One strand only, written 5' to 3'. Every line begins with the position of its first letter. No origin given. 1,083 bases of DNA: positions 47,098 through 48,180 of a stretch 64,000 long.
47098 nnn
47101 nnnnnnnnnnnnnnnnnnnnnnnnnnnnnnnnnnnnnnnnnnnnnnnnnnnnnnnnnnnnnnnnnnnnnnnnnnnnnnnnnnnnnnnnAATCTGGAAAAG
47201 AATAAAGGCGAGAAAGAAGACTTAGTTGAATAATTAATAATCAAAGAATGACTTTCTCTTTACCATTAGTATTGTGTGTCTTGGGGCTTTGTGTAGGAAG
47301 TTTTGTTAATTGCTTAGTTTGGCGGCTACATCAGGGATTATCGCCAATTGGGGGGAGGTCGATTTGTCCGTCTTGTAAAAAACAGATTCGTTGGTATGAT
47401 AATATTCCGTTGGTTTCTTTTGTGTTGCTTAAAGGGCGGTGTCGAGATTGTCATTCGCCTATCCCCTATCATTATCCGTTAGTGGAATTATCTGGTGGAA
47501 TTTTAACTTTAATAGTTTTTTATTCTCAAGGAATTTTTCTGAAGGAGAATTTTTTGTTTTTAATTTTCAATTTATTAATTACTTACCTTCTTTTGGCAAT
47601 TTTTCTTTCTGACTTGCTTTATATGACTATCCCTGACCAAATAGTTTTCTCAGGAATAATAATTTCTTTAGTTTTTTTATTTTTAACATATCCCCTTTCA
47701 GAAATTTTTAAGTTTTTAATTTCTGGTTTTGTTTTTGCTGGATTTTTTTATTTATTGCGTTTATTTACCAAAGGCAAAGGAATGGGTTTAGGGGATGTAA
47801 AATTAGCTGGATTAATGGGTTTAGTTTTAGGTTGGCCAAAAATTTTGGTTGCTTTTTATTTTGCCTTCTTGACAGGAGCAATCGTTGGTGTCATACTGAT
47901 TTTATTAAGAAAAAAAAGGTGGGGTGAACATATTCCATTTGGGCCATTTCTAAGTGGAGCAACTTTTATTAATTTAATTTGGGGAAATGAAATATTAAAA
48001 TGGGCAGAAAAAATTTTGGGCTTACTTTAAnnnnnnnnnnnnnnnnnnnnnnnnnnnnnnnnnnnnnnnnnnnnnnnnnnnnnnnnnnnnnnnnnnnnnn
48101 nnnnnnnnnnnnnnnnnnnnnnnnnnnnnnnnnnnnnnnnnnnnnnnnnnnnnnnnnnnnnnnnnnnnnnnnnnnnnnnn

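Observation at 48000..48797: Pilin fused to an S/T/P linker and a Cys-rich C-terminal module, starting inside pilD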

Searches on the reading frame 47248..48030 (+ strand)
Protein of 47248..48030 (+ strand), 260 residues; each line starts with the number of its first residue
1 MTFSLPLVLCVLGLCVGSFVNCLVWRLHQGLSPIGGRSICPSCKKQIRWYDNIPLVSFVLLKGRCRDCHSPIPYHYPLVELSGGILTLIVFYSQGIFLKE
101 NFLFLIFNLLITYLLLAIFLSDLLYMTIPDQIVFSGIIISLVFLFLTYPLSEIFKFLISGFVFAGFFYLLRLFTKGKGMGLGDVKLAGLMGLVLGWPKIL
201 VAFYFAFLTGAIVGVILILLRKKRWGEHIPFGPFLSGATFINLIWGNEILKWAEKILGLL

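Call 4: search_protein_families(library=pfam, proteins=[window:47248-48030:+], max_evalue=0.1)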
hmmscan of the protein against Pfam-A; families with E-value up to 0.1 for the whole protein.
window:47248-48030:+ (260 aa): 3 families
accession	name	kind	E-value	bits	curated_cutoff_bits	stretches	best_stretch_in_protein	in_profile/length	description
PF06750.18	A24_N_bact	-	9.2e-29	99.8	23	1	11-92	1-82/84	Bacterial Peptidase A24 N-terminal domain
PF01478.23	Peptidase_A24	-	2.3e-16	60.6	26.5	1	109-215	1-104/104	Type IV leader peptidase family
PF25207.1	DUF7837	-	0.093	13.2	27.8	0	63-80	6-23/47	Domain of unknown function (DUF7837)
